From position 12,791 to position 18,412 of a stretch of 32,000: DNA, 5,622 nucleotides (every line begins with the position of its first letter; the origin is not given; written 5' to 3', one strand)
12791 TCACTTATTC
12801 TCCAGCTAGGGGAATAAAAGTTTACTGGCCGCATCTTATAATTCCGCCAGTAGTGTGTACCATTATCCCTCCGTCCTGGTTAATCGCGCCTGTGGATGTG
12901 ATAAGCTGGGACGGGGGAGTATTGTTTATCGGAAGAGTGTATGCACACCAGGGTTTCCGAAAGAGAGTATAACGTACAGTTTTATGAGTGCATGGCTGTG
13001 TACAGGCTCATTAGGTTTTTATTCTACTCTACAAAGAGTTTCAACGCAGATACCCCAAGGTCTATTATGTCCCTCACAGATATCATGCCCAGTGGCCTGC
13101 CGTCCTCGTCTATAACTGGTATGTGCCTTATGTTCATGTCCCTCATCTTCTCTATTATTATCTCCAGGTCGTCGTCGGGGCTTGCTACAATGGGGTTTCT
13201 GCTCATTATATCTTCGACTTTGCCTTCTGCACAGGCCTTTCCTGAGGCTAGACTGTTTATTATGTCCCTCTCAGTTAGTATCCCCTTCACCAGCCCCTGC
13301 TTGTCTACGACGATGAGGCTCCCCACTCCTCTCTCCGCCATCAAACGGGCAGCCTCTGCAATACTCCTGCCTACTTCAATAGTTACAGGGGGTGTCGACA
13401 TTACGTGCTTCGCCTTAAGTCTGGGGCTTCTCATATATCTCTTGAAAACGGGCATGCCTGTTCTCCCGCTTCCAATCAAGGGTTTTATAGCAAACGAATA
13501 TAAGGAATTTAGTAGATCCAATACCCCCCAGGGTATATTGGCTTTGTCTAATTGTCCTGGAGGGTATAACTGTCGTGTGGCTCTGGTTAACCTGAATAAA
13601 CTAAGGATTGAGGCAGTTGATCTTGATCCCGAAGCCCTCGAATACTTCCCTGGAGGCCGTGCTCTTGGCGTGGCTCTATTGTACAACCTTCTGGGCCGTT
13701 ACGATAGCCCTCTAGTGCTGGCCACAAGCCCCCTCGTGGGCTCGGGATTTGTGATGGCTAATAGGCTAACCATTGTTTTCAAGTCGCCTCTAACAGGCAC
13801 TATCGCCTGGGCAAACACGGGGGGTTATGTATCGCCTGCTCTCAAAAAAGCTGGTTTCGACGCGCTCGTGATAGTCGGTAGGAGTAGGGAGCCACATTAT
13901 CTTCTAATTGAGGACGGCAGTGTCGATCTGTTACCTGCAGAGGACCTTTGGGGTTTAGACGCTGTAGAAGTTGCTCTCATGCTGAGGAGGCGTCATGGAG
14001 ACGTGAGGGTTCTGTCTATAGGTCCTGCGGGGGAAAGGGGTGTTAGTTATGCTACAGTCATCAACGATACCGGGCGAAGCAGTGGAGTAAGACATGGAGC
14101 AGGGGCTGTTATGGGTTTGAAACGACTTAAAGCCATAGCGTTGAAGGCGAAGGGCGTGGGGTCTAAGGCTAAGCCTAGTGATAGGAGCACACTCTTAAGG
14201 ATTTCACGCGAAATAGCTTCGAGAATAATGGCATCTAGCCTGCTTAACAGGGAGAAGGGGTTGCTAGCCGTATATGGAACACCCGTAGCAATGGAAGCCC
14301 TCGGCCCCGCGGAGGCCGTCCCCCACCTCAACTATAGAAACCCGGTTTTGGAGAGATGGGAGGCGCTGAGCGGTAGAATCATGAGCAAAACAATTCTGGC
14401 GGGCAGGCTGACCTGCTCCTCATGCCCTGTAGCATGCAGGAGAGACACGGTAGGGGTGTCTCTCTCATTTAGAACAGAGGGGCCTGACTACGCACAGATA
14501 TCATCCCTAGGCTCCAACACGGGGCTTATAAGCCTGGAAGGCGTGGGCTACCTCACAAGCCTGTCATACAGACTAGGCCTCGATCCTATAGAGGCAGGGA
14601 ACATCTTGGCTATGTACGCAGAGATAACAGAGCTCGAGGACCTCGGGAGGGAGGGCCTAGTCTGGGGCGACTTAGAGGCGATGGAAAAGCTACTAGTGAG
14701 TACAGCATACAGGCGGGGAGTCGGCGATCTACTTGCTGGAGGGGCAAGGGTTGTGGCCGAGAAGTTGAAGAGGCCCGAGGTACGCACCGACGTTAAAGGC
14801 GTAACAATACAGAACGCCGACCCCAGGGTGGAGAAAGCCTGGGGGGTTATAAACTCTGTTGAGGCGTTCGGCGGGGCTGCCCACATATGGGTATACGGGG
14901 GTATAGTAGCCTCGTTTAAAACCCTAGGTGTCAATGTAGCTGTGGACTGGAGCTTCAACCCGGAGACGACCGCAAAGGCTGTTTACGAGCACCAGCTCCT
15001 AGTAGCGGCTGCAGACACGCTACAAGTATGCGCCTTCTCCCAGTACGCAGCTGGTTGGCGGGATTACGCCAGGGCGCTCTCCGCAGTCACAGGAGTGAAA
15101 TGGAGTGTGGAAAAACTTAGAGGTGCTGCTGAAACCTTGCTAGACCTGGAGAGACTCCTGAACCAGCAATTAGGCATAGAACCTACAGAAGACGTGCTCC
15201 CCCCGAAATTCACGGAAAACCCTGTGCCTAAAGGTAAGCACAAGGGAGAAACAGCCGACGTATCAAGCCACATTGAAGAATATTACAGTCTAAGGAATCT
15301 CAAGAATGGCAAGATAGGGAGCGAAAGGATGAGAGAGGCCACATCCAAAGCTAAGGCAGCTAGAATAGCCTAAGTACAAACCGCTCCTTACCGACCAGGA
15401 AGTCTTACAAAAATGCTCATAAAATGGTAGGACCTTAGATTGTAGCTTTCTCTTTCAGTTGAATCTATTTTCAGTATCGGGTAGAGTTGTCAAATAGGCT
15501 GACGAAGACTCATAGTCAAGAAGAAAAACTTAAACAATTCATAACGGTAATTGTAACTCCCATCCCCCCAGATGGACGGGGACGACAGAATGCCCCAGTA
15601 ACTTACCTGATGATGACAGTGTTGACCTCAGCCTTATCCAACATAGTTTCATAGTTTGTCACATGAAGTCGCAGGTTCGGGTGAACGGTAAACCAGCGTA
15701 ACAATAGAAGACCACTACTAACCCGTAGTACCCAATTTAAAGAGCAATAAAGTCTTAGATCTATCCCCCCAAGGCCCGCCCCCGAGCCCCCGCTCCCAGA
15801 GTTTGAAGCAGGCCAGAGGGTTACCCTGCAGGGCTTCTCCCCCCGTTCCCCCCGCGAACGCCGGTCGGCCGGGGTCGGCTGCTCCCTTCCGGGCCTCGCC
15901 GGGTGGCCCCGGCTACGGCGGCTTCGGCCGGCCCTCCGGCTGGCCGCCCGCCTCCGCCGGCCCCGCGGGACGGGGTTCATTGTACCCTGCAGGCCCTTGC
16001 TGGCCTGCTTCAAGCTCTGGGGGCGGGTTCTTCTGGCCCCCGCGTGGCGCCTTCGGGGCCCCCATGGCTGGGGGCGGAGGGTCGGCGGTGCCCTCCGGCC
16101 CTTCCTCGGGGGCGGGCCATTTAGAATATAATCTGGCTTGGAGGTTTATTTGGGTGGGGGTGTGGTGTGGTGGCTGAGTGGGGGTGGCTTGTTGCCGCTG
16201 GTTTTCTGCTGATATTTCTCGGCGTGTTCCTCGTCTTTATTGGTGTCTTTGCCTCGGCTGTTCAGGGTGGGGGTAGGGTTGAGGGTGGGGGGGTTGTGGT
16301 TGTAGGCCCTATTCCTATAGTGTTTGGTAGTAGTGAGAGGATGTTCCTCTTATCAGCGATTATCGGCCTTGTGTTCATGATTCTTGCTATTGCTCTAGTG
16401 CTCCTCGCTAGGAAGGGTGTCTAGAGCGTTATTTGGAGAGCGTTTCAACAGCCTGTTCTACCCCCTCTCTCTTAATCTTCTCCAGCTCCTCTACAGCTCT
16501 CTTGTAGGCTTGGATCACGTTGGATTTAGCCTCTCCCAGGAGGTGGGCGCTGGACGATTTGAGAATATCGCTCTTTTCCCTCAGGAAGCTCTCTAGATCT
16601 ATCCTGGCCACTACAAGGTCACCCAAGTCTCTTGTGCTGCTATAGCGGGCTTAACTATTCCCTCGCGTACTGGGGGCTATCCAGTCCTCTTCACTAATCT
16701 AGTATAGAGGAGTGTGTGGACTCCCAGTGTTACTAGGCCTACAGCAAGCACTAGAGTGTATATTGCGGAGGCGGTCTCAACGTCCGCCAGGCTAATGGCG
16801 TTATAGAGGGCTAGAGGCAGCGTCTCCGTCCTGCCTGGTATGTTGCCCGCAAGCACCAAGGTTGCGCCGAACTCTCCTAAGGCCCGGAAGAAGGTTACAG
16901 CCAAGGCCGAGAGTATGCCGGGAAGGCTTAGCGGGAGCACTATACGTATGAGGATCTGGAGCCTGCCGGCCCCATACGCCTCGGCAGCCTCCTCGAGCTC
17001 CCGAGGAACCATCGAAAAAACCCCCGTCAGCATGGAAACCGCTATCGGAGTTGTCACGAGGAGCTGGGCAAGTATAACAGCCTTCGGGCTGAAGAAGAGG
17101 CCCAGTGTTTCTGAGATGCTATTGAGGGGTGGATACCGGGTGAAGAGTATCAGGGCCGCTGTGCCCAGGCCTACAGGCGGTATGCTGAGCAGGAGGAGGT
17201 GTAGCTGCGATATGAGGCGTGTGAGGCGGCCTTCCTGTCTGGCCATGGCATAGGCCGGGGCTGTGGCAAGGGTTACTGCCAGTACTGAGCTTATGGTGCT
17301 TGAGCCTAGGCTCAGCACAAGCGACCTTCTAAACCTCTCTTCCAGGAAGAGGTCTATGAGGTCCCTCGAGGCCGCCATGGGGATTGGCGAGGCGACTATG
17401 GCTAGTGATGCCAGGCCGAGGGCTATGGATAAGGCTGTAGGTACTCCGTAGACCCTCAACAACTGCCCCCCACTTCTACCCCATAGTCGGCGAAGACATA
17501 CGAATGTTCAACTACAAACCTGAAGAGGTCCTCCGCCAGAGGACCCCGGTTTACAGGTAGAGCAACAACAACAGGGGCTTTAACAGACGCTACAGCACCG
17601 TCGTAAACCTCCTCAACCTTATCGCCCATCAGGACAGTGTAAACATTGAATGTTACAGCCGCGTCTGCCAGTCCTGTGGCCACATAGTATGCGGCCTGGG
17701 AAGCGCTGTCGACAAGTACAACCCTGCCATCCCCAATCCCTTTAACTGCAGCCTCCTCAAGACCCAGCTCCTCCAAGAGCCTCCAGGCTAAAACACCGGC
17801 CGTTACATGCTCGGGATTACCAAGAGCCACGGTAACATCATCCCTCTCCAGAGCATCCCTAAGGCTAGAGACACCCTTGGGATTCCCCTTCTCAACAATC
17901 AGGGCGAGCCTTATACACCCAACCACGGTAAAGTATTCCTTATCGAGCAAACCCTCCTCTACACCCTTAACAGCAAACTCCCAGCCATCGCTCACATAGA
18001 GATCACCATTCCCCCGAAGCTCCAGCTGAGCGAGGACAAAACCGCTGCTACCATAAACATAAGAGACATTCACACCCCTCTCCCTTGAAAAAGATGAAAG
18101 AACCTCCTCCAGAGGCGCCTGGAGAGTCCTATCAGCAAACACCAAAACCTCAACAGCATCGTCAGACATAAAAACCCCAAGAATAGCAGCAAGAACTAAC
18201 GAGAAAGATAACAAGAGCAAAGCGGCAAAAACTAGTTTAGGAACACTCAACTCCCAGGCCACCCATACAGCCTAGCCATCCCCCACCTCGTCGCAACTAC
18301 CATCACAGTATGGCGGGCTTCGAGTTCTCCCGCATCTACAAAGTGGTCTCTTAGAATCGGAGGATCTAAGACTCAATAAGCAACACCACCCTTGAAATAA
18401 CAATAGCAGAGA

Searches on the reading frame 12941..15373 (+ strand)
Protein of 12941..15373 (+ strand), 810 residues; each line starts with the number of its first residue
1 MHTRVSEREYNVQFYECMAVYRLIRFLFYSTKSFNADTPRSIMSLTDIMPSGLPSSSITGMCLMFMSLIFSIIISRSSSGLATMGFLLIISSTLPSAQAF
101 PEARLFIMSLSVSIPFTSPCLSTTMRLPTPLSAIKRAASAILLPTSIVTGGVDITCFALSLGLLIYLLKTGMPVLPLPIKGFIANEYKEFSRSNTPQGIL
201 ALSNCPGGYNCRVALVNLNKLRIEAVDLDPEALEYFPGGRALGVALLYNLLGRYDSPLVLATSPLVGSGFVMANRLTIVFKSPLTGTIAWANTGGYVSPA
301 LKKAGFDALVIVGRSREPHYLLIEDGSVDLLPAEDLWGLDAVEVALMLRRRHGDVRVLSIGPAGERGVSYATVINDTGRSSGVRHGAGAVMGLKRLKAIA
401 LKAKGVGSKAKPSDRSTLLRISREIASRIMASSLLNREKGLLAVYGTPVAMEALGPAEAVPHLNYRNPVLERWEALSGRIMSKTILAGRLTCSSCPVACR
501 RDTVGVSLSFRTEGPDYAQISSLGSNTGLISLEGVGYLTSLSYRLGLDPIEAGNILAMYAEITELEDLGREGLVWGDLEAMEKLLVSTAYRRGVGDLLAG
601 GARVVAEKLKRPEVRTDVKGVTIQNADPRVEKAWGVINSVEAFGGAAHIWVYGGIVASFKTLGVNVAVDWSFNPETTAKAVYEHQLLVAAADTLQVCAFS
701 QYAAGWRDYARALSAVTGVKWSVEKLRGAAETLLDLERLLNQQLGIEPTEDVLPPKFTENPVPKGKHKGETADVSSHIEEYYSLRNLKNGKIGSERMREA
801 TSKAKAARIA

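Call 87: search_protein_families(library=pfam, max_evalue=0.01, proteins=[window:12941-15373:+])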
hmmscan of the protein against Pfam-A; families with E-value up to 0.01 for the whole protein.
window:12941-15373:+ (810 aa): 2 families
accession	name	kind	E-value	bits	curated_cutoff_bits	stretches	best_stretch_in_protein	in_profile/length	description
PF01314.23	AFOR_C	-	9e-78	262.5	27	1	424-799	5-382/385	Aldehyde ferredoxin oxidoreductase, domains 2 & 3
PF02730.20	AFOR_N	-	1.8e-58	198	29.8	1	212-402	2-197/199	Aldehyde ferredoxin oxidoreductase, N-terminal domain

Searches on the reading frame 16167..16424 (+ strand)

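Call 87: search_protein_families(library=pfam, max_evalue=0.01, proteins=[window:16167-16424:+])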
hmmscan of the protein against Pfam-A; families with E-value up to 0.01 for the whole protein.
window:16167-16424:+ (85 aa): 1 family
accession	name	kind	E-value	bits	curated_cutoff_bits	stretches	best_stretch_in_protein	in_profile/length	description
PF01998.22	DUF131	-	1.7e-14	53.6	22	1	31-77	15-61/62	Protein of unknown function DUF131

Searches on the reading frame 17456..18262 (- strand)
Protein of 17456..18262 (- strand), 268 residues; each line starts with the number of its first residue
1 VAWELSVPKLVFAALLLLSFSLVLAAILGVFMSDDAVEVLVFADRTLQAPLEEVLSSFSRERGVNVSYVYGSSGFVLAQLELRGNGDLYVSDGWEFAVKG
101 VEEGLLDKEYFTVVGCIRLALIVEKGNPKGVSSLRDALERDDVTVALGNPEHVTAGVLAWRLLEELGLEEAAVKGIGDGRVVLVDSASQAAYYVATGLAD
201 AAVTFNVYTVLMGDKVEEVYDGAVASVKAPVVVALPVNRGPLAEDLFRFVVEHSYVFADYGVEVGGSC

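Call 31: find_encoding_contigs(protein=window:17456-18262:-, flank=10000, max_places=10)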
Protein window:17456-18262:- (268 aa): 2 contigs read that carry it; 2 places shown.
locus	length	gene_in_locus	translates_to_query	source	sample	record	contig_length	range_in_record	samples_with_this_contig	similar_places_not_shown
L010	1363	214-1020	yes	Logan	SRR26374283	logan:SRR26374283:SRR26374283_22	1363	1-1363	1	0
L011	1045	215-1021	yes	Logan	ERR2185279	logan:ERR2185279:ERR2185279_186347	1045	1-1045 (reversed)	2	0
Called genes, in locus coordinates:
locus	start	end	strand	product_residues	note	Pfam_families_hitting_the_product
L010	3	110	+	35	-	?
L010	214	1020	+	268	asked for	PF13531:SBP_bac_11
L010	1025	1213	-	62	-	-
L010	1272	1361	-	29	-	?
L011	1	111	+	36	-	?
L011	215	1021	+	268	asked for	PF13531:SBP_bac_11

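Call 39: find_homologous_proteins(query=window:17456-18262:-, max_evalue=1e-20)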
Query window:17456-18262:- (268 aa): 24 proteins with E <= 1e-20 among 8000 candidates.
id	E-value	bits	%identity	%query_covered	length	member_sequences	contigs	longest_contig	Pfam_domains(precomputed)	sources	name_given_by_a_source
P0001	3.1e-146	504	100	88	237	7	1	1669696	PF13531.12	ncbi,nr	ncbi:molybdate ABC transporter substrate-binding protein [Aeropyrum pernix]|nr:molybdate ABC transpo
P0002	3.4e-126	438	83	95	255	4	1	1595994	PF13531.12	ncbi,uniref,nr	ncbi:molybdate ABC transporter substrate-binding protein [Aeropyrum camini]|uniref:molybdate ABC tra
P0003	2.7e-87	311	65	86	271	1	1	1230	PF13531.12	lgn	-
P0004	3.0e-83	298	60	92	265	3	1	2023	PF13531.12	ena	-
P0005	1.6e-79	285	62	87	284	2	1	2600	PF13531.12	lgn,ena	-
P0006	2.8e-76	275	58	88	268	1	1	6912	PF13531.12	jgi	jgi:ABC-type molybdate transport system substrate-binding protein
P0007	9.3e-76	273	56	94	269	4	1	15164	PF13531.12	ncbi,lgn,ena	-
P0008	1.6e-75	272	59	87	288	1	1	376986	PF13531.12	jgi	-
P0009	3.7e-74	268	59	87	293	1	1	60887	PF13531.12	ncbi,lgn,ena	-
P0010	4.8e-74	267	59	84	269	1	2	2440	PF13531.12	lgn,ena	-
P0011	6.3e-74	267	57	85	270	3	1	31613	PF13531.12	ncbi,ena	-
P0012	3.3e-73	265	54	93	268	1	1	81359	PF13531.12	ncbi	-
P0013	1.4e-72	263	56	86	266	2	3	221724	PF13531.12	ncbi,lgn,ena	-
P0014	3.8e-72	261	55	86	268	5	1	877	PF13531.12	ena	-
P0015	1.0e-70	257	56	84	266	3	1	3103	PF13531.12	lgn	-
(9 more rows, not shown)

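Call 40: find_encoding_contigs(protein=P0002, flank=10000, max_places=3)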
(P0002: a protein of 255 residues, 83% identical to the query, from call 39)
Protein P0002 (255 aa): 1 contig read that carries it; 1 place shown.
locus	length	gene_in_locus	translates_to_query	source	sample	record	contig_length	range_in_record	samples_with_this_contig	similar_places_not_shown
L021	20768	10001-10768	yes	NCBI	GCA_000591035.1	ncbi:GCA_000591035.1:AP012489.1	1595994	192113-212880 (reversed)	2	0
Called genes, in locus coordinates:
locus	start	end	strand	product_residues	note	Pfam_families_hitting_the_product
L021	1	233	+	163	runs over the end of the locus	PF00578:AhpC-TSA, PF08534:Redoxin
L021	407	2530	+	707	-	-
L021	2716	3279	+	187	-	PF01022:HTH_5, PF03965:Penicillinase_R (weak), PF12840:HTH_20, PF08461:WHD_RNase_R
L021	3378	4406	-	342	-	-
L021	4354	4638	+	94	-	-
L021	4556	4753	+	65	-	-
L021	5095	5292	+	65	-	PF01954:AF2212-like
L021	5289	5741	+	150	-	PF01850:PIN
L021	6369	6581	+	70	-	-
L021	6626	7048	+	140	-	PF13650:Asp_protease_2 (weak), PF13975:gag-asp_proteas (weak)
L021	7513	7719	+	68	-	PF01954:AF2212-like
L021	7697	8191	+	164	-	-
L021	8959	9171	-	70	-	PF01850:PIN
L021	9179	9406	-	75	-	PF01850:PIN (weak)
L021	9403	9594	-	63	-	PF01954:AF2212-like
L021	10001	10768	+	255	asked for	PF13531:SBP_bac_11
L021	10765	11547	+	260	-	PF00528:BPD_transp_1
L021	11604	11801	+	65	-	-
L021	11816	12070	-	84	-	PF01998:DUF131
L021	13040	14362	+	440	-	PF00082:Peptidase_S8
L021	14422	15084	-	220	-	PF03009:GDPD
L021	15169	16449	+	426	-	PF12890:DHOase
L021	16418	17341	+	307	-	PF01180:DHO_dh, PF01207:Dus (weak)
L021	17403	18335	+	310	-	PF02589:LUD_dom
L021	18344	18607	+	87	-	PF00037:Fer4 (faint), PF12797:Fer4_2 (faint), PF12838:Fer4_7 (weak), PF13183:Fer4_8, PF13187:Fer4_9 (weak), PF13237:Fer4_10 (weak), PF13534:Fer4_17 (weak), PF25160:LdpA_Fe-S-bd (weak), +5 more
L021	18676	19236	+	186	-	PF03876:SHS2_Rpb7-N (weak), PF00575:S1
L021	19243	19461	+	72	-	PF06093:Spt4, PF13248:Zn_ribbon_3 (faint)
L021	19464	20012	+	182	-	PF04019:DUF359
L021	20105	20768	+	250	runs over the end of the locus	PF00483:NTP_transferase, PF12804:NTP_transf_3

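Call 41: find_encoding_contigs(protein=P0001, flank=10000, max_places=3)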
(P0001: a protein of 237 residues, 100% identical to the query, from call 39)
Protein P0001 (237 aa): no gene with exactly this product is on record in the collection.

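Call 46: find_encoding_contigs(protein=P0008, flank=10000, max_places=2)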
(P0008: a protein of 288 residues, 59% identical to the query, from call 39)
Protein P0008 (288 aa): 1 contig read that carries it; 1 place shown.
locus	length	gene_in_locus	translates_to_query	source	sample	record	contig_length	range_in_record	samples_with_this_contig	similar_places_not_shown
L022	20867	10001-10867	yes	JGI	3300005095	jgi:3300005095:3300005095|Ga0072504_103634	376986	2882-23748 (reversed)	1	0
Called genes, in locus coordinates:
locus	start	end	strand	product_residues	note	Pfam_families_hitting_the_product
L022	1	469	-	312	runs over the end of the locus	PF00528:BPD_transp_1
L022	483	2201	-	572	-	PF01547:SBP_bac_1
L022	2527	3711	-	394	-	PF04055:Radical_SAM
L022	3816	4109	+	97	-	PF03297:Ribosomal_S25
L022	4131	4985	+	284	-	PF01656:CbiA (weak), PF13500:AAA_26 (faint)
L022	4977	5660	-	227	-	PF00149:Metallophos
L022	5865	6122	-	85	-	-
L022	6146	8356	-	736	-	PF02359:CDC48_N, PF02933:CDC48_2, PF00004:AAA, PF05496:RuvB_N (weak), PF07724:AAA_2 (weak), PF17862:AAA_lid_3, PF00004:AAA, PF17862:AAA_lid_3, +22 more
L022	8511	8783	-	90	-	PF00736:EF1_GNE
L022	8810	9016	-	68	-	PF07754:Ribosomal_aS21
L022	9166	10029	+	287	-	PF00005:ABC_tran, PF02463:SMC_N (faint), PF13304:AAA_21 (weak)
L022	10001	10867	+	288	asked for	PF13531:SBP_bac_11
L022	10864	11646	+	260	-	-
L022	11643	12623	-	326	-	PF08544:GHMP_kinases_C (weak)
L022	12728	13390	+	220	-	PF01997:Translin (faint)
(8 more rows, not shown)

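Call 47: find_encoding_contigs(protein=P0013, flank=10000, max_places=2)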
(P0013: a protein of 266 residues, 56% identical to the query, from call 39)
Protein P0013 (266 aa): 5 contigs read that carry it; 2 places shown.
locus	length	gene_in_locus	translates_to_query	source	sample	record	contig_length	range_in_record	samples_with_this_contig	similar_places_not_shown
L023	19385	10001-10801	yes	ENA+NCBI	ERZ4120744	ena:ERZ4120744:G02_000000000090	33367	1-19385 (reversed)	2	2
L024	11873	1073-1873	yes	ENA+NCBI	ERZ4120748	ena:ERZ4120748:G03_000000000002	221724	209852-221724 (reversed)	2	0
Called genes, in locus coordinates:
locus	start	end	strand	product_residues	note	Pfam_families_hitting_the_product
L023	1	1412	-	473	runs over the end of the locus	PF01523:PmbA_TldD_1st, PF19290:PmbA_TldD_2nd, PF19289:PmbA_TldD_3rd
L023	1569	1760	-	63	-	-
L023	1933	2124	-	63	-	-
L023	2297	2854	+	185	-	PF12917:YfbR-like (weak), PF13023:HD_3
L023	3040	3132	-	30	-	-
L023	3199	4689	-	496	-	PF02538:Hydantoinase_B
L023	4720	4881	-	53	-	PF02538:Hydantoinase_B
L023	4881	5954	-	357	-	PF01968:Hydantoinase_A, PF19278:Hydant_A_C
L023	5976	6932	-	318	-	PF05378:Hydant_A_N, PF01968:Hydantoinase_A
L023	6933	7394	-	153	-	PF00881:Nitroreductase (weak)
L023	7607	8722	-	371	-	-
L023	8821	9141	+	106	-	PF00126:HTH_1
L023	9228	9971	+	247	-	PF00005:ABC_tran, PF02463:SMC_N (faint), PF13304:AAA_21, PF13558:SbcC_Walker_B (weak)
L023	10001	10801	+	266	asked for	PF13531:SBP_bac_11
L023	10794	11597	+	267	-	PF00528:BPD_transp_1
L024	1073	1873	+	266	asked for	PF13531:SBP_bac_11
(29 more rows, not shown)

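Call 83: search_protein_families(library=pfam, max_evalue=0.01, proteins=[L021:3378-4406:-, L021:407-2530:+, L021:6626-7048:+, L021:6369-6581:+, L021:7697-8191:+])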
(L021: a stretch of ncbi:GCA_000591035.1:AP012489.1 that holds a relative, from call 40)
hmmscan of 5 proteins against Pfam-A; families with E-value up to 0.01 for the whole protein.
L021:3378-4406:- (342 aa): 0 families

L021:407-2530:+ (707 aa): 0 families

L021:6626-7048:+ (140 aa): 3 families
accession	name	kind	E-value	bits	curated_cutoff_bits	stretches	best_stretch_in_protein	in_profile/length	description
PF13650.11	Asp_protease_2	-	5.4e-06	27.5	24.3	1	27-114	2-87/90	Aspartyl protease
PF13975.11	gag-asp_proteas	-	1e-05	26.5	28.2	1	38-114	10-86/92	gag-polyprotein putative aspartyl protease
PF00077.25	RVP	-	0.0032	18.2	20.7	1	22-115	3-90/101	Retroviral aspartyl protease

L021:6369-6581:+ (70 aa): 1 family
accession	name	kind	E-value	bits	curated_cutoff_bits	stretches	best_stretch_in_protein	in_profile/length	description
PF18929.5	DUF5678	-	0.0002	21.5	23.2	1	22-64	7-48/49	Family of unknown function (DUF5678)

L021:7697-8191:+ (164 aa): 0 families

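Call 100: search_protein_families(library=phrogs, max_evalue=0.001, proteins=[L021:3378-4406:-, L021:407-2530:+])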
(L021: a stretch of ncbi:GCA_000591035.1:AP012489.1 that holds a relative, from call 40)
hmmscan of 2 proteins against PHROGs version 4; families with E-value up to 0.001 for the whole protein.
L021:3378-4406:- (342 aa): 0 families

L021:407-2530:+ (707 aa): 0 families
